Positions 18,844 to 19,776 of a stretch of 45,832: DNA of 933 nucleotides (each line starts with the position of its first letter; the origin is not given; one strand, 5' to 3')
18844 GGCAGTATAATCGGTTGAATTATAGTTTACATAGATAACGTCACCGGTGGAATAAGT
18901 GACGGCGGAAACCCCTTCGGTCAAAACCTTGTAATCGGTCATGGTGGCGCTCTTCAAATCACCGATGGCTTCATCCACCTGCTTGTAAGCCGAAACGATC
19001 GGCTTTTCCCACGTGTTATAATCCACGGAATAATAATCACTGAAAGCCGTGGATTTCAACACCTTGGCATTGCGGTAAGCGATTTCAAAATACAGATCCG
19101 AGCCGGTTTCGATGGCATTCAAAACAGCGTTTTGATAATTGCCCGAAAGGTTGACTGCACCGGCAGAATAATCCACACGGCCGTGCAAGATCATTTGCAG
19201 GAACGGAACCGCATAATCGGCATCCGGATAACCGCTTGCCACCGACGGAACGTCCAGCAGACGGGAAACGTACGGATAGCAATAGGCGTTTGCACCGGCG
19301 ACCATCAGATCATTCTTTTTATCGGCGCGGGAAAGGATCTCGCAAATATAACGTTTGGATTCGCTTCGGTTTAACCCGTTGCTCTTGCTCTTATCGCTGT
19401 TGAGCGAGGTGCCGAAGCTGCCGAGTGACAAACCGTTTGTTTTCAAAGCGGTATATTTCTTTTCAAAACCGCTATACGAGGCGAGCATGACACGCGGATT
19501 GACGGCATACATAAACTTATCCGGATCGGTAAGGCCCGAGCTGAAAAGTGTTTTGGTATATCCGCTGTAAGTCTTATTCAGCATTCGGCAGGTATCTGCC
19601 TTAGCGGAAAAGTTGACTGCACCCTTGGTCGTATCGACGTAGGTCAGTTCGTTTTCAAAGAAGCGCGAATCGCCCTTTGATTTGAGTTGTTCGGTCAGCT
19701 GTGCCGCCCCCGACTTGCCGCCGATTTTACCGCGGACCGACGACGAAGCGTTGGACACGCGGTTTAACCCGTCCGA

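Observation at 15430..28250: Composite importer: two ATPase-less ABC sugar importers bracketing a Yip1-fusion protein and a DUF5696-like ectoprotein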

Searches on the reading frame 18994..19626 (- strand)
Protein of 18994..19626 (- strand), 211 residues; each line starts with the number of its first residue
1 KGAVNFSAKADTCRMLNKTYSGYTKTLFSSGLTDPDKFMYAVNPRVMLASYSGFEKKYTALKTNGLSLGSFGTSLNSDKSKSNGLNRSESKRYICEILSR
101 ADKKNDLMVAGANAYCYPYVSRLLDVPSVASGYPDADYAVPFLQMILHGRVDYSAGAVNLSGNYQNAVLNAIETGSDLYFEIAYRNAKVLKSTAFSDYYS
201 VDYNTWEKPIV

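Call 99: search_solved_structures(query=A7, max_evalue=10, show_alignments=4)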
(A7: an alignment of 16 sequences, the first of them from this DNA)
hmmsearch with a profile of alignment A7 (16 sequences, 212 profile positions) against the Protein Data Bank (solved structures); distinct sequences matched with E-value up to 10: 12.
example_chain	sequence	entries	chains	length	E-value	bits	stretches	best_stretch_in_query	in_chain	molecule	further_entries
1eku_A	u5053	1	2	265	0.00034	23.5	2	30-97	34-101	Interferon gamma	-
1fyh_A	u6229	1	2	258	0.0047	19.8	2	30-98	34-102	Interferon gamma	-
1fg9_A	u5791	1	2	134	0.05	16.4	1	29-98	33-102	INTERFERON GAMMA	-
1hig_A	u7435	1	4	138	0.054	16.3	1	29-98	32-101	INTERFERON-GAMMA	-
3bes_L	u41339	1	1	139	0.054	16.3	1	29-98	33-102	Interferon gamma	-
6e3k_A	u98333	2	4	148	0.063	16.1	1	29-98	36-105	Interferon gamma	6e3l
9vnp_L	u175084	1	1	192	0.11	15.4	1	29-98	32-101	Interferon gamma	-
9zw3_A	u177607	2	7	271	0.47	13.2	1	122-177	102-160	Type 1 encapsulin shell protein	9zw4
6nj8_A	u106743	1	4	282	0.48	13.2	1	122-177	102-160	Encapsulating protein for a DyP-type peroxidase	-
9zvv_A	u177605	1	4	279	0.5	13.2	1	122-177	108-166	Type 1 encapsulin shell protein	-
7mh2_A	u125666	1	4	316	0.59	12.9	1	122-177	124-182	T4GALA Engineered Protein Nanocage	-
8rvj_A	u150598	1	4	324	0.6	12.9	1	122-177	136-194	Type 1 encapsulin shell protein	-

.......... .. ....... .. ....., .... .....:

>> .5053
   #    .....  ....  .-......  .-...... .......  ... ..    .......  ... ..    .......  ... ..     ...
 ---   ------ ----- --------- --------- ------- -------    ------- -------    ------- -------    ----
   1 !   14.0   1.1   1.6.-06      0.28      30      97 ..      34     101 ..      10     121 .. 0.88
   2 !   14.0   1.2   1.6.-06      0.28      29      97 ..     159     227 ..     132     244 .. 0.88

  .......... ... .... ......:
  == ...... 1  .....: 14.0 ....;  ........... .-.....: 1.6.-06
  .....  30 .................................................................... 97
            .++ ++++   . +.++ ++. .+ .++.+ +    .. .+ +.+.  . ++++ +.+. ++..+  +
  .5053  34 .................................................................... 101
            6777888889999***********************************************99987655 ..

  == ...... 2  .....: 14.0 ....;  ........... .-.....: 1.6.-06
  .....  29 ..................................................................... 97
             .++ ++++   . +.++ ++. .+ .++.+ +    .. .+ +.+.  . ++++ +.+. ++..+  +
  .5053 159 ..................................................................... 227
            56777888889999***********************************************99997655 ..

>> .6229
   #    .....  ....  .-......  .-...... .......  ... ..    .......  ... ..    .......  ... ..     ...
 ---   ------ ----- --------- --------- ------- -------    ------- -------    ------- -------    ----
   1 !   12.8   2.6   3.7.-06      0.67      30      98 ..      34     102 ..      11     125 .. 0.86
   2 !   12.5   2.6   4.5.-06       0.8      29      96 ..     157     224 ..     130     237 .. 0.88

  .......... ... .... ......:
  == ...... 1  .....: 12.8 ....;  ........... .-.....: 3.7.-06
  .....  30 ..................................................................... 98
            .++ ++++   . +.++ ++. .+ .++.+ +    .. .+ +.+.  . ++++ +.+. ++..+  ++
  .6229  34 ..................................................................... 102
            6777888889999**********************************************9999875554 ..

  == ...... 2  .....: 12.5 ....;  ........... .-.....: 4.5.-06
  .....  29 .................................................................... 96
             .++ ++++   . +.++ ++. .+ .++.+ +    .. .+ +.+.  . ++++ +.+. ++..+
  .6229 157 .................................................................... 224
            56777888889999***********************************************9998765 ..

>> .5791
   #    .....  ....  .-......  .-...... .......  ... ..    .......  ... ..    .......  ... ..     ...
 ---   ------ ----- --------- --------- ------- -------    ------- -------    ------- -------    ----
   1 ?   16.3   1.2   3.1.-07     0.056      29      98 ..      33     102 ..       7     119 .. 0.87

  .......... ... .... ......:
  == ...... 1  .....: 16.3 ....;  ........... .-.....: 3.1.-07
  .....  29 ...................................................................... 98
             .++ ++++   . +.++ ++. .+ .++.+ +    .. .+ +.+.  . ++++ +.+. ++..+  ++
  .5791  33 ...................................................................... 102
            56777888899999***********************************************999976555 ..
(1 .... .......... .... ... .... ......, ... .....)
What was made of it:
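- On Glycoside hydrolase family 129: A profile of the barrel's C-terminal half found no GH structure to align with (call 99).
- Tried and rejected: A profile of the barrel's C-terminal half gave only spurious interferon-gamma and encapsulin hits (call 99).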
